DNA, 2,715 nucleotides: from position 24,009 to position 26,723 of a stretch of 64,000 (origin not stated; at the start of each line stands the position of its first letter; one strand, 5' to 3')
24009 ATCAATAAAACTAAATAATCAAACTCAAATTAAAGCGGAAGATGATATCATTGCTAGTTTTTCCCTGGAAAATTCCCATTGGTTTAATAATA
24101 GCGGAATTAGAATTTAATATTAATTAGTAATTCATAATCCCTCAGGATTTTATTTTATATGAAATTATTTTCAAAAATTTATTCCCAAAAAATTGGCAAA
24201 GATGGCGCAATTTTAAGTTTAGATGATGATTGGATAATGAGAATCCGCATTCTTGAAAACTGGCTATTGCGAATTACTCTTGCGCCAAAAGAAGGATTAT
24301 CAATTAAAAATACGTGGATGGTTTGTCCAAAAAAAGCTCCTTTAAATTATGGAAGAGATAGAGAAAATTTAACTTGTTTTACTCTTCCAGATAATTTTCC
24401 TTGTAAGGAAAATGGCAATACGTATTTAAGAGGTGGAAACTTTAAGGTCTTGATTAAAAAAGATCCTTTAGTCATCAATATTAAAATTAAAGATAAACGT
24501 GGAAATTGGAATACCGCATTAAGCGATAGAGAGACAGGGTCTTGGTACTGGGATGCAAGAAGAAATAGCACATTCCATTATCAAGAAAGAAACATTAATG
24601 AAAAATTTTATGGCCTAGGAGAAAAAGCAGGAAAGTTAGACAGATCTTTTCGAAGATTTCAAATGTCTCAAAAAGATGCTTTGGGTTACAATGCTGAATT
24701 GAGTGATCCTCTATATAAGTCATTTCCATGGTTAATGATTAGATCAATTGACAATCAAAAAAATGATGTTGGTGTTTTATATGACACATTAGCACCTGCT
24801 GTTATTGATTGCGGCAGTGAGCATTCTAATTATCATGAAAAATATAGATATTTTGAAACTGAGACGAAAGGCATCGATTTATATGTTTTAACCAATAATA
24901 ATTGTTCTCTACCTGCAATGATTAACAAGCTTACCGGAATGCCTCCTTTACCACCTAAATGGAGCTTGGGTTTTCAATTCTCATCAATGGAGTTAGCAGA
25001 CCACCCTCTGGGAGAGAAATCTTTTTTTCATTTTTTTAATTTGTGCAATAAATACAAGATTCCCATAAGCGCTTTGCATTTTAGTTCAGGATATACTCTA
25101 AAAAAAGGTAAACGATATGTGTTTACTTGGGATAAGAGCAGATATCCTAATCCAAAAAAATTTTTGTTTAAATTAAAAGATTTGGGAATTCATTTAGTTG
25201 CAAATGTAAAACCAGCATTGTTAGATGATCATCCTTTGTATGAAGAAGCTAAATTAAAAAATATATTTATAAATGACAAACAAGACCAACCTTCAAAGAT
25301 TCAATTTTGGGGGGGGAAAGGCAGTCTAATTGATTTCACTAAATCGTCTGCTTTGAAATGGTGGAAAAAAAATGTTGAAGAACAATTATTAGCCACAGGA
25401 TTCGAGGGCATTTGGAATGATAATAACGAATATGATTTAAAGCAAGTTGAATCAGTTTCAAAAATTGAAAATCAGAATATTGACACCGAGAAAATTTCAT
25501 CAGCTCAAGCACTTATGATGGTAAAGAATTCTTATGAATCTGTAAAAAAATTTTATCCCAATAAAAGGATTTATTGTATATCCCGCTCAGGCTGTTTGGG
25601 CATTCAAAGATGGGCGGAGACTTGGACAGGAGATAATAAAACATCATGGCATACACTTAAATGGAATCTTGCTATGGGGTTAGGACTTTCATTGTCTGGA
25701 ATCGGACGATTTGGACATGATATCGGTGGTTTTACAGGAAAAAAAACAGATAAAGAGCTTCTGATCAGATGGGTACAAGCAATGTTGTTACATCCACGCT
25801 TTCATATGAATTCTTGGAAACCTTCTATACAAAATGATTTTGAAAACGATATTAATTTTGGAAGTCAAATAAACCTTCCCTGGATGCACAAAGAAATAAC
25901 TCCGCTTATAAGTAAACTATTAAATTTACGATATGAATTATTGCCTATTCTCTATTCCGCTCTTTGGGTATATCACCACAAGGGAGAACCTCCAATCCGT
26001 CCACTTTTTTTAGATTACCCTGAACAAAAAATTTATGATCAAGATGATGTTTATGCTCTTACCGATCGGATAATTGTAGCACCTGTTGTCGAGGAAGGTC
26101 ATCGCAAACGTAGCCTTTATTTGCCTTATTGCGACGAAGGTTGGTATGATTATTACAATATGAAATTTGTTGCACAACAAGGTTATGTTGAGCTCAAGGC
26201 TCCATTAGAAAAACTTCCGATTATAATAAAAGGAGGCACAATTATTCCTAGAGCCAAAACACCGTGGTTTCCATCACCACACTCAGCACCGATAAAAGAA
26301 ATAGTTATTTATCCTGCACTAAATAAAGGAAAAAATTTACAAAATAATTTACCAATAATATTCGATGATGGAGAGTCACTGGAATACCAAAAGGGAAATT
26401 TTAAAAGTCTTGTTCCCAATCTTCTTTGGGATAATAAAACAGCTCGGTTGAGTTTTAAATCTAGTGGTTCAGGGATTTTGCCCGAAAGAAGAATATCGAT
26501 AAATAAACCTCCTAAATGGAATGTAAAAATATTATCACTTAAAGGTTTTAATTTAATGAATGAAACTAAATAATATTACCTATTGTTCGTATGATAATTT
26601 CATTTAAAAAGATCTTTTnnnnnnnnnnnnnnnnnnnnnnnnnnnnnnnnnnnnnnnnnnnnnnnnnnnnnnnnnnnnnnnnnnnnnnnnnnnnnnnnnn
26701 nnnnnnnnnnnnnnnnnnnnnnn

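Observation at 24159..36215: GH31 glycosidase operon ending in a split ComDE-type TPP decarboxylase plus 2-hydroxyacid dehydrogenase, suggesting catabolism of a glycoside with a C3-acid or C3-sulfonate aglycone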

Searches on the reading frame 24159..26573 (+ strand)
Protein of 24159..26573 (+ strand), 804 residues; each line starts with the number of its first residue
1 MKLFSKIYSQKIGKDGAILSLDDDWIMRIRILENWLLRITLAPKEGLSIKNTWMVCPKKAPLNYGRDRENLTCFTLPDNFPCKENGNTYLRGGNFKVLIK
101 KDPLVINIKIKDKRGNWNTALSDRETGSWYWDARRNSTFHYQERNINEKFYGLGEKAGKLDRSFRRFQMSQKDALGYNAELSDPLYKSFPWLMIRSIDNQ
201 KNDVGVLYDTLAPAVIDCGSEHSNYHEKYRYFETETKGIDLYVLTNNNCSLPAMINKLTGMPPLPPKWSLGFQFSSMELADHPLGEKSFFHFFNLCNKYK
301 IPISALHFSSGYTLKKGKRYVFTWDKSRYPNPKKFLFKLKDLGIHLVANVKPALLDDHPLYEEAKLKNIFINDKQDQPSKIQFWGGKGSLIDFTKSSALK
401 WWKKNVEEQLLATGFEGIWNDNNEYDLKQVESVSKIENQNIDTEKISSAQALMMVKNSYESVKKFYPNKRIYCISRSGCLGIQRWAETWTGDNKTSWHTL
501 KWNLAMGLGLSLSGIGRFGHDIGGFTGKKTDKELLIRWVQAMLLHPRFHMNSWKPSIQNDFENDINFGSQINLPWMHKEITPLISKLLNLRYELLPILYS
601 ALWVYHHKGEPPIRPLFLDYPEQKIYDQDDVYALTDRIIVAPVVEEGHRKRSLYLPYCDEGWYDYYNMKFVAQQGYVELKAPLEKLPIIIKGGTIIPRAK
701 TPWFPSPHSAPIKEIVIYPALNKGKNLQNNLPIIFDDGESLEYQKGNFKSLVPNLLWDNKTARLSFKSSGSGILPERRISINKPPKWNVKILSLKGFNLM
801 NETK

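Call 4: search_protein_families(library=pfam, proteins=[window:24159-26573:+])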
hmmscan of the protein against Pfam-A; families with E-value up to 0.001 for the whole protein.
window:24159-26573:+ (804 aa): 3 families
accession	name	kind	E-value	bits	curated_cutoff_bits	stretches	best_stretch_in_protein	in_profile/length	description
PF01055.32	Glyco_hydro_31_2nd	-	5.3e-78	263.1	23.5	1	262-601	1-328/328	Glycosyl hydrolases family 31 TIM-barrel domain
PF13802.12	Gal_mutarotas_2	-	2.9e-21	77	27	1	27-217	2-184/184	Glycosyl hydrolase 31 N-terminal galactose mutarotase-like domain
PF21365.3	Glyco_hydro_31_3rd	-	9.8e-20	71.3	24.4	1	609-696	1-87/87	Glycosyl hydrolase family 31 C-terminal domain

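Call 6: search_protein_families(library=ncbifam, proteins=[window:24159-26573:+], max_evalue=0.00001)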
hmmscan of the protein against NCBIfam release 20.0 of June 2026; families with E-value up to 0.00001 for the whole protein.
window:24159-26573:+ (804 aa): 3 families
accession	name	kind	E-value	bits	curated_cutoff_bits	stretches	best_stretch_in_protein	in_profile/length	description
NF040948.1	alpha_gluc_MalA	equivalog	1.2e-86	291.4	800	1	136-699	49-609/627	alpha-glucosidase MalA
NF007940.0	PRK10658.1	equivalog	9.7e-57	192.9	606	1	85-700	98-672/771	alpha-xylosidase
NF007746.0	PRK10426.1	equivalog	2e-42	145.4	553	1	317-694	300-668/683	alpha-glucosidase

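Call 11: search_solved_structures(query=window:24159-26573:+, max_evalue=1e-20)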
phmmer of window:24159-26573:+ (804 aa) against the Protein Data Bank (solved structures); distinct sequences matched with E-value up to 1e-20: 49.
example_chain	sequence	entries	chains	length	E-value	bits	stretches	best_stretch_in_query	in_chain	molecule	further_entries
9kz6_A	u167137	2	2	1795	1e-61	212.3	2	457-741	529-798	Maltase-glucoamylase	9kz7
6jr6_A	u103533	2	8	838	1.1e-52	182.4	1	145-748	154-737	Candidate alpha-glycosidase Glycoside hydrolase family 31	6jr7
6jr8_A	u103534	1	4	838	1.3e-51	178.8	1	145-748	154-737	Candidate alpha-glycosidase Glycoside hydrolase family 31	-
2g3m_A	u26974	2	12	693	4.8e-50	173.6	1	437-698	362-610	Alpha-glucosidase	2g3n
8d43_A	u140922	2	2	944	8.7e-48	166.2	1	234-745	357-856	Neutral alpha-glucosidase AB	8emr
5f0e_A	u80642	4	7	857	1e-45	159.3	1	165-745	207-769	Neutral alpha-glucosidase AB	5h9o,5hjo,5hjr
4b9y_A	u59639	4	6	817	1.7e-45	158.6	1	145-718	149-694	ALPHA-GLUCOSIDASE, PUTATIVE, ADG31B | Oligosaccharide 4-alpha-D-glucosyltransferase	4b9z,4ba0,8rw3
5i23_A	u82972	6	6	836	1.8e-45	158.5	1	145-718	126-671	Oligosaccharide 4-alpha-D-glucosyltransferase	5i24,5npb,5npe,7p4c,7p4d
5npc_A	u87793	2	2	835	9e-45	156.2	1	145-718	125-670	Oligosaccharide 4-alpha-D-glucosyltransferase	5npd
7kbj_A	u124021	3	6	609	5.7e-44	153.5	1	254-745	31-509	Neutral alpha-glucosidase AB Trypsin-cleaved Fragment #3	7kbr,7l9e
5ief_A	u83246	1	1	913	1.4e-43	152.3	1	254-745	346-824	Neutral alpha-glucosidase AB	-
5ieg_A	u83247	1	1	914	1.4e-43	152.3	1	254-745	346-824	Neutral alpha-glucosidase AB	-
5ied_A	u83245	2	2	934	1.4e-43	152.2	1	254-745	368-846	Neutral alpha-glucosidase AB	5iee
7kry_A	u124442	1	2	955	1.5e-43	152.1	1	254-745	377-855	Neutral alpha-glucosidase AB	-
7jty_A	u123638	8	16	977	1.6e-43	152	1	254-745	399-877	Alpha glucosidase 2 alpha neutral subunit | Isoform 2 of Neutral alpha-glucosidase AB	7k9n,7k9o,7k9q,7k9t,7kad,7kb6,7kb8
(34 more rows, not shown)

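Call 37: find_homologous_proteins(query=window:24159-26573:+, max_evalue=1e-20)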
Query window:24159-26573:+ (804 aa): 1282 proteins with E <= 1e-20 among 6227 candidates; the best 120 are listed.
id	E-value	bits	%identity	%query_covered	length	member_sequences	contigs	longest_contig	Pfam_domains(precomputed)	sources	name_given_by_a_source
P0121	0.0e+0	1771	100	93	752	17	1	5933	PF21365.4,PF13802.13,PF01055.33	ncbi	-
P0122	0.0e+0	1330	70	100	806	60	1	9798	PF21365.4,PF13802.13,PF01055.33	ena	-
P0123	1.6e-253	862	49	98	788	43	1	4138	PF21365.4,PF13802.13,PF01055.33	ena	-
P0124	7.7e-242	823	48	98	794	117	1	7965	PF21365.4,PF13802.13,PF01055.33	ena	-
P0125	1.9e-240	818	46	98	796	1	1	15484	PF21365.4,PF13802.13,PF01055.33,PF17137.10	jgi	jgi:alpha-glucosidase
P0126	3.1e-239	814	47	99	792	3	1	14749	PF21365.4,PF13802.13,PF01055.33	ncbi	-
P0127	9.3e-237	806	47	98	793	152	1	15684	PF21365.4,PF13802.13,PF01055.33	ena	-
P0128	2.2e-225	769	43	98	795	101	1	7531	PF21365.4,PF13802.13,PF01055.33,PF17137.10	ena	-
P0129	3.8e-189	649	40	98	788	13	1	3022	PF21365.4,PF13802.13,PF01055.33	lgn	-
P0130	5.8e-189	648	41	96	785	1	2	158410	PF21365.4,PF13802.13,PF01055.33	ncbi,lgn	-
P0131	2.1e-188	646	41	96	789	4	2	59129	PF21365.4,PF13802.13,PF01055.33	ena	-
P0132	2.6e-188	646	40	97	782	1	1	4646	PF21365.4,PF13802.13,PF01055.33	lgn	-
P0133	4.8e-188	645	41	94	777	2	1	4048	PF21365.4,PF13802.13,PF01055.33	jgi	jgi:alpha-glucosidase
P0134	6.0e-188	645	41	96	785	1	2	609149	PF21365.4,PF13802.13,PF01055.33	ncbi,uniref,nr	ncbi:hypothetical protein LQ948_01385 [Jiella sp. MQZ9-1]|uniref:Glycoside hydrolase family 31 prote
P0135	3.1e-187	642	40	94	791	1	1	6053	PF21365.4,PF13802.13,PF01055.33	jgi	jgi:alpha-glucosidase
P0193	8.2e-174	598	38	97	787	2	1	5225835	PF21365.4,PF13802.13,PF01055.33,PF17137.10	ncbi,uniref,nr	ncbi:glycoside hydrolase family 31 protein [Cedecea neteri]|uniref:glycoside hydrolase family 31 pro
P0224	6.5e-171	588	37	96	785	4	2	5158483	PF21365.4,PF13802.13,PF01055.33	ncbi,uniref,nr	ncbi:glycoside hydrolase family 31 protein [Aquibium oceanicum]|uniref:Uncharacterized protein n=1 T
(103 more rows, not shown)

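Call 38: find_encoding_contigs(protein=P0127, flank=10000, max_places=2)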
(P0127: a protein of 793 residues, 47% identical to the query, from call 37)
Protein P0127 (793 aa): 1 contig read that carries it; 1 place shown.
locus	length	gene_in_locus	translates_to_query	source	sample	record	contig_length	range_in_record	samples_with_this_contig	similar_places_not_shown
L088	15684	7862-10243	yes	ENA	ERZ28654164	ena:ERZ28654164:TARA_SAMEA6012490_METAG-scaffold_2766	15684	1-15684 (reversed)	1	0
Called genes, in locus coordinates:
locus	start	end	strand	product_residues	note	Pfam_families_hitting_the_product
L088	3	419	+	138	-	?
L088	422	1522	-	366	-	PF01408:GFO_IDH_MocA, PF02894:GFO_IDH_MocA_C, PF22725:GFO_IDH_MocA_C3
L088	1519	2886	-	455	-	PF02952:Fucose_iso_C (weak)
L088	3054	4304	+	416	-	PF01547:SBP_bac_1, PF13416:SBP_bac_8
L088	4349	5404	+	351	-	PF00528:BPD_transp_1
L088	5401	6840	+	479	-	PF00528:BPD_transp_1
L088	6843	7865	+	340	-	PF00005:ABC_tran, PF13304:AAA_21 (faint), PF08402:TOBE_2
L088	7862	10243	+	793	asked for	PF13802:Gal_mutarotas_2, PF01055:Glyco_hydro_31_2nd, PF21365:Glyco_hydro_31_3rd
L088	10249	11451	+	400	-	-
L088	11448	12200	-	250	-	PF00106:adh_short, PF01370:Epimerase (faint), PF13561:adh_short_C2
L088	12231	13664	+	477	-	PF01232:Mannitol_dh, PF08125:Mannitol_dh_C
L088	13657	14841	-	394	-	PF03786:UxuA, PF01261:AP_endonuc_2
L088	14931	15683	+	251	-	?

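Call 39: find_encoding_contigs(protein=P0134, flank=10000, max_places=1)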
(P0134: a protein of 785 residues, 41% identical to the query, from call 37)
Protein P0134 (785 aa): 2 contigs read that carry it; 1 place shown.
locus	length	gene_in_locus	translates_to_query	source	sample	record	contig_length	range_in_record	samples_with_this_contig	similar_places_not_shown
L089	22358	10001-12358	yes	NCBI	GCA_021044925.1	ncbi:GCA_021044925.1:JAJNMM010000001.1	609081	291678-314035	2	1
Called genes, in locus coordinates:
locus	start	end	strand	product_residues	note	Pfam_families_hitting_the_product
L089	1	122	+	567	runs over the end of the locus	PF00664:ABC_membrane, PF00005:ABC_tran, PF13304:AAA_21 (faint)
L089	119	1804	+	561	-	PF00005:ABC_tran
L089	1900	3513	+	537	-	PF01654:Cyt_bd_oxida_I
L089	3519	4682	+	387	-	PF02322:Cyt_bd_oxida_II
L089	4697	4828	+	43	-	PF08173:YbgT_YccB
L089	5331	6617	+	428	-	PF01547:SBP_bac_1, PF13416:SBP_bac_8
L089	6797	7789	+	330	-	PF00528:BPD_transp_1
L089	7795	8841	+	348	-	PF00528:BPD_transp_1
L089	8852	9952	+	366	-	PF00005:ABC_tran, PF17912:OB_MalK, PF08402:TOBE_2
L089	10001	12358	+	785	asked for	PF13802:Gal_mutarotas_2, PF01055:Glyco_hydro_31_2nd, PF21365:Glyco_hydro_31_3rd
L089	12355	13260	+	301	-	PF01263:Aldose_epim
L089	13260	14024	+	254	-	PF00106:adh_short, PF08659:KR, PF01370:Epimerase (weak), PF13460:NAD_binding_10 (weak), PF13561:adh_short_C2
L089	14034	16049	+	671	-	PF01055:Glyco_hydro_31_2nd, PF21365:Glyco_hydro_31_3rd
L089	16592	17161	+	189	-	PF04386:SspB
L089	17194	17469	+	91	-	PF13770:DUF4169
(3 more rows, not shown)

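Call 63: find_encoding_contigs(protein=P0193, flank=9000, max_places=1)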
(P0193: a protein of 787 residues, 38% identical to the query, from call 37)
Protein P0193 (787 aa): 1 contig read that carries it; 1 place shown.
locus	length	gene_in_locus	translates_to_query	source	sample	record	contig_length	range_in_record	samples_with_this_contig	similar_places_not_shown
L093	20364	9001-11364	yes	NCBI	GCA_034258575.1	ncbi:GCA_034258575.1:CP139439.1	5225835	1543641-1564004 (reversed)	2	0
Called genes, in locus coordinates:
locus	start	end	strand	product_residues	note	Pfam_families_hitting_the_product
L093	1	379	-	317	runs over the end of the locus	PF01112:Asparaginase_2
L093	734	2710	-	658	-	PF00657:Lipase_GDSL, PF03797:Autotransporter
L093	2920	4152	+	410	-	PF03453:MoeA_N, PF00994:MoCF_biosynth, PF03454:MoeA_C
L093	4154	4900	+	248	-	PF00899:ThiF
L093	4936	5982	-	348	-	PF00571:CBS (faint), PF01769:MgtE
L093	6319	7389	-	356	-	PF00356:LacI (weak), PF00532:Peripla_BP_1, PF13377:Peripla_BP_3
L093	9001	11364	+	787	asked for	PF13802:Gal_mutarotas_2, PF01055:Glyco_hydro_31_2nd, PF21365:Glyco_hydro_31_3rd, PF17137:DUF5110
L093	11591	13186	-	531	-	PF00005:ABC_tran, PF02463:SMC_N (faint), PF03193:RsgA_GTPase (faint), PF13555:AAA_29 (faint), PF00910:RNA_helicase (faint), PF13173:AAA_14 (faint), PF12848:ABC_tran_Xtn, PF00005:ABC_tran, +1 more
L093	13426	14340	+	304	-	PF03734:YkuD, PF17969:Ldt_C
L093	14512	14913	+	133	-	PF03788:LrgA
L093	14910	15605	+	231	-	PF04172:LrgB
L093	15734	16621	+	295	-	PF00383:dCMP_cyt_deam_1, PF08211:dCMP_cyt_deam_2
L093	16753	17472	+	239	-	PF02698:DUF218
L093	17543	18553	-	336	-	PF02653:BPD_transp_2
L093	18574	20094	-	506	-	PF00005:ABC_tran, PF13304:AAA_21 (faint), PF00005:ABC_tran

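Call 64: find_encoding_contigs(protein=P0224, flank=9000, max_places=1)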
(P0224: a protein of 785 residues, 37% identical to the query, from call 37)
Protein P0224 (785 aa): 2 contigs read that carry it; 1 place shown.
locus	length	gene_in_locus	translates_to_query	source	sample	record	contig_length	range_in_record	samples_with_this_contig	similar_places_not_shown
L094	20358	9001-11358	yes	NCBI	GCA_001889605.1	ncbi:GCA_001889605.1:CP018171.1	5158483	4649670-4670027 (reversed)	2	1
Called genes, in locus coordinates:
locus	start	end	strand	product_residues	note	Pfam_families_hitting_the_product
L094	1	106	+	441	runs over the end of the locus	PF01261:AP_endonuc_2 (weak), PF27526:XylA2_C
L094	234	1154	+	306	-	PF03976:PPK2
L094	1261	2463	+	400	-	PF03786:UxuA, PF01261:AP_endonuc_2 (weak)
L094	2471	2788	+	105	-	-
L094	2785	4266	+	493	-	PF01232:Mannitol_dh, PF08125:Mannitol_dh_C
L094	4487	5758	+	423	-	PF01547:SBP_bac_1, PF13416:SBP_bac_8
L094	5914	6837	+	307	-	PF00528:BPD_transp_1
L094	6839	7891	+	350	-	PF00528:BPD_transp_1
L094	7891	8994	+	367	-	PF00005:ABC_tran, PF17912:OB_MalK, PF08402:TOBE_2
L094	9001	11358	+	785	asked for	PF13802:Gal_mutarotas_2, PF01055:Glyco_hydro_31_2nd, PF21365:Glyco_hydro_31_3rd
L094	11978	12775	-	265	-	PF09339:HTH_IclR, PF01614:IclR_C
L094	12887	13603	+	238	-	PF01144:CoA_trans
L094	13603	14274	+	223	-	PF01144:CoA_trans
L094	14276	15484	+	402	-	PF00108:Thiolase_N, PF00109:ketoacyl-synt (faint), PF02803:Thiolase_C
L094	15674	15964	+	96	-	PF01022:HTH_5 (faint), PF12840:HTH_20 (faint)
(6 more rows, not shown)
